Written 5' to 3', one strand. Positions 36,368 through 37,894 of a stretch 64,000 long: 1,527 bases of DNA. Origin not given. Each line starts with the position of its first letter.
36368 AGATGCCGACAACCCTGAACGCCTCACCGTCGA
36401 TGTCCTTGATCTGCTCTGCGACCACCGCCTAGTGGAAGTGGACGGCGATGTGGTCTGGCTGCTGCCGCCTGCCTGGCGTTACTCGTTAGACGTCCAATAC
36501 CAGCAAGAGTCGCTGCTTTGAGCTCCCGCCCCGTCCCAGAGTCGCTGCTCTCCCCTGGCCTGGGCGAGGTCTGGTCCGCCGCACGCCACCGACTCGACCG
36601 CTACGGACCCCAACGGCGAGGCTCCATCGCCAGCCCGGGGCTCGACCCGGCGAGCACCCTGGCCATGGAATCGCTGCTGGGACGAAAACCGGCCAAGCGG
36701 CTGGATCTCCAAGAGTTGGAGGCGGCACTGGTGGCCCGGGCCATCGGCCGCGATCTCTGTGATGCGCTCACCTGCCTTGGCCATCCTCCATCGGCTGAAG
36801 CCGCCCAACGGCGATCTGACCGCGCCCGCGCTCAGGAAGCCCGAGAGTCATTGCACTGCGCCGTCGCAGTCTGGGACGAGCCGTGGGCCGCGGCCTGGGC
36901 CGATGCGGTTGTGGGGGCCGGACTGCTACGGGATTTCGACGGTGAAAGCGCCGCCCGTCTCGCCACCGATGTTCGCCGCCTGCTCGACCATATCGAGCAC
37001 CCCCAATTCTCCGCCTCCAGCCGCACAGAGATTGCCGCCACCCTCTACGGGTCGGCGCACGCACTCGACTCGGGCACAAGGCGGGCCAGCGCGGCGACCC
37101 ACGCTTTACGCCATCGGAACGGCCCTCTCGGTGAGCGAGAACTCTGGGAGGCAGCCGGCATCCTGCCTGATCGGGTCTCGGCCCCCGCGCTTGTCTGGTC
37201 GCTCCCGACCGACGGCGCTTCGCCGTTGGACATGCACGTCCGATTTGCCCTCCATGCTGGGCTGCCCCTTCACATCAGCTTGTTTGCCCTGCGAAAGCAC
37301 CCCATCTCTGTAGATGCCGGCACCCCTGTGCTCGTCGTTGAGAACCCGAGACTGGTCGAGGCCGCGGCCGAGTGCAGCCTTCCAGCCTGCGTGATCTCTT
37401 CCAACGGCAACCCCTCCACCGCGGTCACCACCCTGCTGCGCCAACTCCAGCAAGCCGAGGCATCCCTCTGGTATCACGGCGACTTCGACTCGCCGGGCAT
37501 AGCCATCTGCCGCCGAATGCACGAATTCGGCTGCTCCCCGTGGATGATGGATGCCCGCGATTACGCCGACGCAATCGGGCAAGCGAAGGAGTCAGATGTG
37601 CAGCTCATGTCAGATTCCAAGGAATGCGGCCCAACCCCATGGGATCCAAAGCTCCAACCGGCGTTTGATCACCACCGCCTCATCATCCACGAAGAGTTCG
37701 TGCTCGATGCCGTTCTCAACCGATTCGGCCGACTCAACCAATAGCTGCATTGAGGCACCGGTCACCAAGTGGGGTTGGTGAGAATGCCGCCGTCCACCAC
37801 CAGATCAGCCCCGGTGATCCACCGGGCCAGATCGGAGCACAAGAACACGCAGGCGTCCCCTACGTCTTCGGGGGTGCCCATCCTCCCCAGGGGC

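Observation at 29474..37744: Wadjet-like SMC anti-plasmid operon of the TIGR02677-80 flavour in permuted order jetC-jetA-jetB-jetD, fully translationally coupled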

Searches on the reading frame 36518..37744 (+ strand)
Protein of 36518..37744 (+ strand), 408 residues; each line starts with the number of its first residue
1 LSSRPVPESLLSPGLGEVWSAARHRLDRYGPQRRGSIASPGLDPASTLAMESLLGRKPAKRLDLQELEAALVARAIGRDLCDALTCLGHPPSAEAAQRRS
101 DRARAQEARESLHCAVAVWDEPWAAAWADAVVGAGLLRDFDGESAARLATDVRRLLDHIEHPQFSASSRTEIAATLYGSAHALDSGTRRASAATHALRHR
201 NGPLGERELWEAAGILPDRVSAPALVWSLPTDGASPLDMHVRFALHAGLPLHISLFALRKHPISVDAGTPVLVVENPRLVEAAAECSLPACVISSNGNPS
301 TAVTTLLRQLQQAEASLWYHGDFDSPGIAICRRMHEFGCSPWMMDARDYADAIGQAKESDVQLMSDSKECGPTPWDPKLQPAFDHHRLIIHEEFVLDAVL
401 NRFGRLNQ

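Call 7: search_protein_families(library=ncbifam, proteins=[window:36518-37744:+])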
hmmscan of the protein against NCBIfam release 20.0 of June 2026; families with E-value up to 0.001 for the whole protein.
window:36518-37744:+ (408 aa): 1 family
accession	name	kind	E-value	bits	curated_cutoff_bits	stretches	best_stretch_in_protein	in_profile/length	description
TIGR02679.1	TIGR02679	hypoth_equivalog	9.4e-57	192.8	196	1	42-400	12-379/382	TIGR02679 family protein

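Call 8: search_protein_families(library=pfam, proteins=[window:36518-37744:+])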
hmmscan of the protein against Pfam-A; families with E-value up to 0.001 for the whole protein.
window:36518-37744:+ (408 aa): 3 families
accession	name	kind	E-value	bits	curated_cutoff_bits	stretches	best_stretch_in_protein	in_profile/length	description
PF09664.16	DUF2399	-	1.2e-29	103.5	23.4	1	263-401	14-150/152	Protein of unknown function C-terminus (DUF2399)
PF11796.13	DUF3323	-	1.4e-24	87.6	26.6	1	34-230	2-208/209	Protein of unknown function N-terminus (DUF3323)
PF09983.15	JetD_C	-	1.5e-05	24.8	22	1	269-351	41-122/179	Wadjet protein JetD, C-terminal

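Call 9: search_protein_families(library=padloc, proteins=[window:36518-37744:+])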
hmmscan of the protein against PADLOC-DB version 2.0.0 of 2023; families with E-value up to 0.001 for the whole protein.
window:36518-37744:+ (408 aa): 6 families
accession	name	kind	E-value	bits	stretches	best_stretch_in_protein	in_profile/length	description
PDLC00557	JetD2|JetD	-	1.8e-94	315.6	1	7-404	9-418/423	DUF2220; DUF3322; DUF2399 domain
PDLC00556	JetD2|JetD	-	8.2e-19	66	1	147-358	157-381/430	DUF2220; DUF3322; DUF2399 domain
PDLC00521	JetD1|JetD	-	4.7e-07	27.3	1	86-366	86-357/395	DUF2220; DUF3322; DUF2399 domain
PDLC00533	JetD1|JetD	-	4.3e-05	20.7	1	269-358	268-365/409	DUF2220; DUF3322; DUF2399 domain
PDLC00594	JetD3|JetD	-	0.00022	18.8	1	256-336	186-262/345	DUF2239; DUF2220 domain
PDLC00529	JetD1|JetD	-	0.00047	17.3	1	271-375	254-369/394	DUF2220; DUF3322; DUF2399 domain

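Call 30: search_solved_structures(query=window:36518-37744:+, max_evalue=0.01, show_alignments=2)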
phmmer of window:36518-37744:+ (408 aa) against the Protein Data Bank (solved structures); distinct sequences matched with E-value up to 0.01: 0.

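Call 49: find_homologous_proteins(query=window:36518-37744:+, max_evalue=0.00001)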
Query window:36518-37744:+ (408 aa): 435 proteins with E <= 0.00001 among 8000 candidates; the best 120 are listed.
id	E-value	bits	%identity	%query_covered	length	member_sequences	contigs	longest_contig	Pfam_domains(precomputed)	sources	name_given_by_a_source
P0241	2.0e-254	862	94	100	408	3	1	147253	PF09664.17,PF11796.14,PF09983.16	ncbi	-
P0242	4.0e-247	838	93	100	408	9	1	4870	PF09664.17,PF11796.14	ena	-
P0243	8.0e-240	814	90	100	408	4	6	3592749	PF09664.17,PF11796.14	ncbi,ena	-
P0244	4.2e-232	789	86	100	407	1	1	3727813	PF09664.17,PF11796.14,PF09983.16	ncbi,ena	-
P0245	3.1e-229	779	85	100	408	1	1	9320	PF09664.17,PF11796.14,PF09983.16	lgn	-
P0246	8.9e-228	774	85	100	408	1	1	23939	PF09664.17,PF11796.14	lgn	-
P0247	9.3e-228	774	86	100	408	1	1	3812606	PF09664.17,PF11796.14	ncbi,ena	-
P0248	2.4e-224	763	84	97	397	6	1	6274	PF09664.17,PF11796.14,PF09983.16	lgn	-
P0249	9.3e-224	761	83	100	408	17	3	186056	PF09664.17,PF11796.14,PF09983.16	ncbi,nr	ncbi:MAG: DUF2399 domain-containing protein [Acidimicrobiia bacterium]|nr:DUF2399 domain-containing 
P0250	3.3e-215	733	82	100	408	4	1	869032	PF09664.17,PF11796.14,PF09983.16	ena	-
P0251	8.1e-213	725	81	100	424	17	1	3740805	PF09664.17,PF11796.14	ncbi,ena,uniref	ncbi:TIGR02679 family protein [Candidatus Poriferisocius sp.]|uniref:TIGR02679 family protein n=1 Ta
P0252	1.4e-203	695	85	88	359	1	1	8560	PF09664.17,PF11796.14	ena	-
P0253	2.7e-172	592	70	96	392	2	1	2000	PF09664.17,PF11796.14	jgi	-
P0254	1.1e-171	590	66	99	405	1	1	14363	PF09664.17,PF11796.14,PF09983.16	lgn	-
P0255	1.2e-167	576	66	99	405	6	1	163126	PF09664.17,PF11796.14,PF09983.16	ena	-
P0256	5.3e-167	574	65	99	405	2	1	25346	PF09664.17,PF11796.14,PF09983.16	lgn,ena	-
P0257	8.8e-167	573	65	99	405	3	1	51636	PF09664.17,PF11796.14,PF09983.16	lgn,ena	-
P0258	1.1e-166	573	64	99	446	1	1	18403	PF09664.17,PF11796.14,PF09983.16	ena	-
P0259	4.3e-166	571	65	100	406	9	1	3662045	PF09664.17,PF11796.14,PF09983.16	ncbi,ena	-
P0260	4.4e-165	568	65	99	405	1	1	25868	PF09664.17,PF11796.14,PF09983.16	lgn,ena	-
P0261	8.1e-165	567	65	100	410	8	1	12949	PF09664.17,PF11796.14,PF09983.16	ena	-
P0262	1.5e-164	566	65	98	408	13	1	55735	PF09664.17,PF11796.14,PF09983.16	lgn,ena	-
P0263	7.4e-164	564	64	100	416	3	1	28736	PF09664.17,PF11796.14,PF09983.16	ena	-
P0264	9.1e-164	564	64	99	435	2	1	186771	PF09664.17,PF11796.14,PF09983.16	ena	-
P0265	2.5e-163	562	63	100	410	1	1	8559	PF09664.17,PF11796.14,PF09983.16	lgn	-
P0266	2.6e-163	562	64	100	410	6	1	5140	PF09664.17,PF11796.14,PF09983.16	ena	-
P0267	3.4e-162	558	62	99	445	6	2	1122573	PF09664.17,PF11796.14,PF09983.16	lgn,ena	-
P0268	1.1e-160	553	64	99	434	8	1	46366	PF09664.17,PF11796.14,PF09983.16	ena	-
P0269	1.3e-160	553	63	99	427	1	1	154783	PF09664.17,PF11796.14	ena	-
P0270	2.3e-160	552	63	98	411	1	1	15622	PF09664.17,PF11796.14,PF09983.16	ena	-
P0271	3.9e-160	552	64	99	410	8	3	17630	PF09664.17,PF11796.14,PF09983.16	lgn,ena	-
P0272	4.9e-160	551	62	99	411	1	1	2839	PF09664.17,PF11796.14,PF09983.16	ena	-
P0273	7.8e-159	547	62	99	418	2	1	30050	PF09664.17,PF11796.14,PF09983.16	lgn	-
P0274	8.3e-158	544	62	99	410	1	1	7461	PF09664.17,PF11796.14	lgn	-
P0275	1.8e-157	543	63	99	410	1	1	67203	PF09664.17,PF11796.14,PF09983.16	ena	-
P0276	3.3e-157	542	62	99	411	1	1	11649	PF09664.17,PF11796.14,PF09983.16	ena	-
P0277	1.9e-156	539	62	98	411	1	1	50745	PF09664.17,PF11796.14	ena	-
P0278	2.0e-156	539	62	99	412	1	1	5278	PF09664.17,PF11796.14,PF09983.16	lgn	-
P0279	2.3e-156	539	58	99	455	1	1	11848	PF09664.17,PF11796.14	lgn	-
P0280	3.4e-156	539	61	98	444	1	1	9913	PF09664.17,PF11796.14,PF09983.16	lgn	-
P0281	6.6e-156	538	62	99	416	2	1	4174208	PF09664.17,PF11796.14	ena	-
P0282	2.5e-155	536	61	99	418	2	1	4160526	PF09664.17,PF11796.14,PF09983.16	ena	-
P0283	8.1e-155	534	61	99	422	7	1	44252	PF09664.17,PF11796.14,PF09983.16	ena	-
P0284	1.2e-154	533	61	99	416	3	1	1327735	PF09664.17,PF11796.14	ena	-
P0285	2.8e-154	532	60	99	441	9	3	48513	PF09664.17,PF11796.14,PF09983.16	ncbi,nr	ncbi:MAG: DUF2399 domain-containing protein [Acidimicrobiaceae bacterium]|nr:DUF2399 domain-containi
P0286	3.3e-154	532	57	99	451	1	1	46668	PF09664.17,PF11796.14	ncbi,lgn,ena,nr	ncbi:MAG: TIGR02679 family protein [Acidimicrobiaceae bacterium]|nr:TIGR02679 family protein [Acidim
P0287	6.5e-154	531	61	99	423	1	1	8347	PF09664.17,PF11796.14,PF09983.16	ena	-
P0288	1.2e-153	530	60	98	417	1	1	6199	PF09664.17,PF11796.14,PF09983.16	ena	-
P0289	2.3e-153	529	61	99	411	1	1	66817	PF09664.17,PF11796.14,PF09983.16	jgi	jgi:uncharacterized protein (TIGR02679 family)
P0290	3.0e-153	529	62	99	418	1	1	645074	PF09664.17,PF11796.14,PF09983.16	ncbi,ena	-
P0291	4.9e-153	528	61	99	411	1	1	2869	PF09664.17,PF11796.14,PF09983.16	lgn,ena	-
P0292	6.1e-153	528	62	99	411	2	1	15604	PF09664.17,PF11796.14,PF09983.16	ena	-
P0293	6.2e-153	528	61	99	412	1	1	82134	PF09664.17,PF11796.14,PF09983.16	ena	-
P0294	6.3e-153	528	60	99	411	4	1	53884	PF09664.17,PF11796.14,PF09983.16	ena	-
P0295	7.9e-153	528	61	98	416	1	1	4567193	PF09664.17,PF11796.14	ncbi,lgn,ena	-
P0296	2.5e-152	526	61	99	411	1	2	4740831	PF09664.17,PF11796.14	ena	-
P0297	4.6e-152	525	60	99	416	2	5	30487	PF09664.17,PF11796.14,PF09983.16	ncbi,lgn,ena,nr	ncbi:MAG: TIGR02679 family protein [bacterium]|nr:TIGR02679 family protein [bacterium]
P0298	7.9e-152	524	61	96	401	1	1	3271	PF09664.17,PF11796.14,PF09983.16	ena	-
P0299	8.3e-152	524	60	99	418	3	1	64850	PF09664.17,PF11796.14,PF09983.16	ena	-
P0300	9.4e-152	524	60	100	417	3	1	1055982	PF09664.17,PF11796.14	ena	-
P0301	1.0e-151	524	57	99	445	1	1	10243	PF09664.17,PF11796.14,PF09983.16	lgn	-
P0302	1.6e-151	523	59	100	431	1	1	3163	PF09664.17,PF11796.14,PF09983.16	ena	-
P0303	1.9e-151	523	60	100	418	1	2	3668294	PF09664.17,PF11796.14,PF09983.16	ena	-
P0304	2.9e-151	522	60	99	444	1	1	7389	PF09664.17,PF11796.14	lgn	-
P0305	5.4e-151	522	60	99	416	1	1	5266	PF09664.17,PF11796.14,PF09983.16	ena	-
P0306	6.0e-151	521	59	99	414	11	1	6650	PF09664.17,PF11796.14,PF09983.16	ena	-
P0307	6.4e-151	521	57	99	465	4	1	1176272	PF09664.17,PF11796.14,PF09983.16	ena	-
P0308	6.9e-151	521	62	98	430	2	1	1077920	PF09664.17,PF11796.14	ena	-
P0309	1.4e-150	520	60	98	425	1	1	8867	PF09664.17,PF11796.14,PF09983.16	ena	-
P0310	1.7e-150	520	61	99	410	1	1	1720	PF09664.17,PF11796.14,PF09983.16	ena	-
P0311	1.2e-149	517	61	99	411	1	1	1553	PF09664.17,PF11796.14,PF09983.16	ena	-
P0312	1.4e-149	517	62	97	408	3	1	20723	PF09664.17,PF11796.14,PF09983.16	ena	-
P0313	1.8e-149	516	59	100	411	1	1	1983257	PF09664.17,PF11796.14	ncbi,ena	-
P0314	2.4e-149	516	60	99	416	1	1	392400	PF09664.17,PF11796.14,PF09983.16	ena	-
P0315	2.7e-149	516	59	99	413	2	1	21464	PF09664.17,PF11796.14,PF09983.16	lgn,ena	-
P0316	3.4e-149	516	60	99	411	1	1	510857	PF09664.17,PF11796.14,PF09983.16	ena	-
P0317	6.1e-149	515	60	99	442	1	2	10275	PF09664.17,PF11796.14,PF09983.16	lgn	-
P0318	7.5e-149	514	60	98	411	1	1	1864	PF09664.17,PF11796.14,PF09983.16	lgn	-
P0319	8.2e-149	514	61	96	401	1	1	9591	PF09664.17,PF11796.14,PF09983.16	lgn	-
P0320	8.3e-149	514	60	99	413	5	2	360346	PF09664.17,PF11796.14,PF09983.16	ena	-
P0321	9.3e-149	514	61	96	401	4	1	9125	PF09664.17,PF11796.14,PF09983.16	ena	-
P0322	1.2e-148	514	61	96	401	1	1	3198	PF09664.17,PF11796.14,PF09983.16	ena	-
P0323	1.3e-148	514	59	99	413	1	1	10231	PF09664.17,PF11796.14,PF09983.16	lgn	-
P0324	1.3e-148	514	60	100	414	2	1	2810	PF09664.17,PF11796.14,PF09983.16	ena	-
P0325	1.6e-148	513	60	99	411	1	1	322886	PF09664.17,PF11796.14,PF09983.16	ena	-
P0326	1.9e-148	513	61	96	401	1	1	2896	PF09664.17,PF11796.14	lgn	-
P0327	2.1e-148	513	58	99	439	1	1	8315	PF09664.17,PF11796.14,PF09983.16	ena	-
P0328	2.2e-148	513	60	99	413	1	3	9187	PF09664.17,PF11796.14,PF09983.16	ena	-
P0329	2.2e-148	513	59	100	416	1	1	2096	PF09664.17,PF11796.14,PF09983.16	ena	-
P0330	2.6e-148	513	60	99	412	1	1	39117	PF09664.17,PF11796.14,PF09983.16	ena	-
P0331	2.7e-148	513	59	99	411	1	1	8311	PF09664.17,PF11796.14,PF09983.16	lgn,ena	-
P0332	2.8e-148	513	58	99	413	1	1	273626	PF09664.17,PF11796.14,PF09983.16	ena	-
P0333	3.9e-148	512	55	98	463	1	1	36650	PF09664.17,PF11796.14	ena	-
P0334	4.0e-148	512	58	99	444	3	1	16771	PF09664.17,PF11796.14,PF09983.16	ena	-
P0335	6.1e-148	511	60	96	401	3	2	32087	PF09664.17,PF11796.14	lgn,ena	-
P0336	7.1e-148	511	58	99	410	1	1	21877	PF09664.17,PF11796.14,PF09983.16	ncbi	-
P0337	1.0e-147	511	60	99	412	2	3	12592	PF09664.17,PF11796.14,PF09983.16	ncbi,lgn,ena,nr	ncbi:MAG: DUF2399 domain-containing protein [bacterium]|nr:DUF2399 domain-containing protein [bacter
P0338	1.0e-147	511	58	99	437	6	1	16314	PF09664.17,PF11796.14,PF09983.16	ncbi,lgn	-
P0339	1.9e-147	510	59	99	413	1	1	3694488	PF09664.17,PF11796.14,PF09983.16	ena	-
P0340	1.9e-147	510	56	99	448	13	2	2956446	PF09664.17,PF11796.14,PF09983.16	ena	-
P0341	2.1e-147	510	59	98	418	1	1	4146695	PF09664.17,PF11796.14,PF09983.16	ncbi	-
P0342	3.2e-147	509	59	99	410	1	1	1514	PF09664.17,PF11796.14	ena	-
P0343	5.4e-147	508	59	99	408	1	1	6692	PF09664.17,PF11796.14,PF09983.16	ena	-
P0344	7.8e-147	508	59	99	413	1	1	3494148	PF09664.17,PF11796.14,PF09983.16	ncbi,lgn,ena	-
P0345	9.3e-147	508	60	96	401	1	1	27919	PF09664.17,PF11796.14,PF09983.16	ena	-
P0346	1.2e-146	507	60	99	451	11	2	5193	PF09664.17,PF11796.14,PF09983.16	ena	-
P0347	2.2e-146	506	60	99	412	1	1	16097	PF09664.17,PF11796.14,PF09983.16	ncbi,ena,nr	ncbi:MAG: DUF2399 domain-containing protein [bacterium]|nr:DUF2399 domain-containing protein [bacter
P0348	3.1e-146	506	60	99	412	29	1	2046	PF09664.17,PF11796.14,PF09983.16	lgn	-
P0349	3.4e-146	506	56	99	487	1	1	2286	PF09664.17,PF11796.14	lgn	-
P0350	3.5e-146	506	60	99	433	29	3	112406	PF09664.17,PF11796.14,PF09983.16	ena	-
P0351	3.5e-146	506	59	99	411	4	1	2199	PF09664.17,PF11796.14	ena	-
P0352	7.7e-146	505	59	100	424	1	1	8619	PF09664.17,PF11796.14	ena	-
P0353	8.3e-146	504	59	99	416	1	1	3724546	PF09664.17,PF11796.14,PF09983.16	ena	-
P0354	9.2e-146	504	58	100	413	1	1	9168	PF09664.17,PF11796.14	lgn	-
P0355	1.5e-145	504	57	99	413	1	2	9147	PF09664.17,PF11796.14,PF09983.16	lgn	-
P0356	2.3e-145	503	58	99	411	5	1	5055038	PF09664.17,PF11796.14,PF09983.16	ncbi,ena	-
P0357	2.7e-145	503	60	99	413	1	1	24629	PF09664.17,PF11796.14,PF09983.16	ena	-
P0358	3.4e-145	502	59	96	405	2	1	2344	PF09664.17,PF11796.14,PF09983.16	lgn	-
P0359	3.8e-145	502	59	99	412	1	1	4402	PF09664.17,PF11796.14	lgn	-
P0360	5.4e-145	502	59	100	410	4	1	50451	PF09664.17,PF11796.14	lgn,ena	-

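Call 52: search_solved_structures(query=A4, max_evalue=1, show_alignments=1)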
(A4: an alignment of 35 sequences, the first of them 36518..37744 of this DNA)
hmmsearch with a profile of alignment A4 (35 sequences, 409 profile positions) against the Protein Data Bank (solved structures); distinct sequences matched with E-value up to 1: 0.

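Call 57: predict_structure(alignment_id=A4)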
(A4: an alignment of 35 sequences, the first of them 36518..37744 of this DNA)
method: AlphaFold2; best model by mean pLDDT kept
length: 408 residues; sequences in the alignment: 35
mean_pLDDT: 89.3   pTM: 0.55
mean pLDDT of the five models: 89.3, 82.7, 82.0, 70.3, 64.4
residues with pLDDT >= 90: 263; 70-90: 129; 50-70: 14; < 50: 2
segments of 3 or more residues with pLDDT < 50: none
pLDDT, mean of each block of 10 residues (from residue 1): 74 90 90 82 89 89 92 91 92 88 94 95 95 93 96 91 68 84 87 93 86 73 88 88 92 86 91 93 92 87 91 95 93 93 96 93 91 94 94 90 80
secondary structure, 60 per line:
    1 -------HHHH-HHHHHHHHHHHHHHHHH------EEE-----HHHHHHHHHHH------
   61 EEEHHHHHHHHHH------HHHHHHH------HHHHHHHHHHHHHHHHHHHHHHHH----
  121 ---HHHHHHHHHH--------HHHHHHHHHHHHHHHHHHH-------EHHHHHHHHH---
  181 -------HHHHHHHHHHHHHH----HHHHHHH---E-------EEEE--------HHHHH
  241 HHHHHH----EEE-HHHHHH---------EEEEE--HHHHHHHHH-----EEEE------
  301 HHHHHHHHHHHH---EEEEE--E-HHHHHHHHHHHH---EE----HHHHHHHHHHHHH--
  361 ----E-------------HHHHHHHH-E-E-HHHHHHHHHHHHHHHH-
elements in order: H8-11 H13-29 E36-38 H44-54 E61-63 H64-73 H80-86 H93-116 H124-133 H142-160 H169-177 H188-201 H206-212 E224-227 H236-246 E251-253 H255-260 E270-274 H277-285 E291-294 H301-312 E316-320 H325-336 H346-358 H379-386 H392-407

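Call 60: fold_search(model_id=the predicted structure, library=pdb)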
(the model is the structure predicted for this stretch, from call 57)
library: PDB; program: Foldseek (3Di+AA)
matches with E <= 10: 230; with E <= 0.001: 2
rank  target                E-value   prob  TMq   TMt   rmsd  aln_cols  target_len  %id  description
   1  1d3y_B                1.4e-04  1.00  0.34  0.44  10.5       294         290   12  STRUCTURE OF THE DNA TOPOISOMERASE VI A SUBUNIT (released 1999-11-05)
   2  1d3y_A                2.2e-04  1.00  0.33  0.44  10.3       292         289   13  STRUCTURE OF THE DNA TOPOISOMERASE VI A SUBUNIT (released 1999-11-05)
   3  9o7o_A                1.6e-03  0.98  0.27  0.29  10.4       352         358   11  CryoEM structure of M. mazei topoisomerase VI(A-E342Q)-minicircle DNA complex in asymmetric state (released 2026-02-25)
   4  8uru_A                2.3e-03  0.99  0.28  0.30  12.1       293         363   13  Spo11 core complex with hairpin DNA (released 2024-06-26)
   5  9o8p_A                4.9e-03  0.99  0.33  0.36   9.3       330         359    8  CryoEM structure of M. mazei topoisomerase VI-minicircle DNA complex (released 2026-02-25)
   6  8urq_A                4.9e-03  0.98  0.28  0.31   9.0       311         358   12  Spo11 core complex with gapped DNA (released 2024-06-26)
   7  9o0g_A                6.8e-03  0.99  0.32  0.35   9.9       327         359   10  CryoEM structure of M. mazei topoisomerase VI(A-E342Q)-minicircle DNA complex in cleavage state (released 2026-02-25)
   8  7t0v_F                6.7e-01  0.03  0.10  0.08  26.2       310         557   14  CryoEM structure of the crosslinked Rix7 AAA-ATPase (released 2022-03-02)
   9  6l1n_A                7.4e-01  0.06  0.11  0.12  13.9       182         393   15  Substrate bound BacF structure from Bacillus subtillis (released 2020-03-18)
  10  6o0a                  8.3e-01  0.04  0.12  0.12  17.4       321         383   11  Crystal structure of flavohemoglobin from Malassezia yamatoensis with bound FAD and heme determined by iron SAD phasing (released 2019-03-06)
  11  6l1l_B                9.2e-01  0.05  0.08  0.08  15.1       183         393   13  Apo-BacF structure from Bacillus subtillis (released 2020-03-18)
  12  7t22_A                9.2e-01  0.03  0.09  0.09  21.1       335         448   13  E. coli DnaB bound to three DnaG C-terminal domains, ssDNA, ADP and AlF4 (released 2023-01-18)
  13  7kma_G                1.1e+00  0.08  0.14  0.19  14.3       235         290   10  Crystal structure of eif2Balpha with a ligand. (released 2021-07-21)
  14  7k57_A                1.1e+00  0.02  0.11  0.07  18.2       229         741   14  Structure of apo VCP dodecamer generated from bacterially recombinant VCP/p97 (released 2021-10-13)
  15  4j8s_A                1.3e+00  0.06  0.12  0.20  17.8       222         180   11  Crystal structure of human CNOT1 MIF4G domain in complex with a TTP peptide (released 2013-05-08)
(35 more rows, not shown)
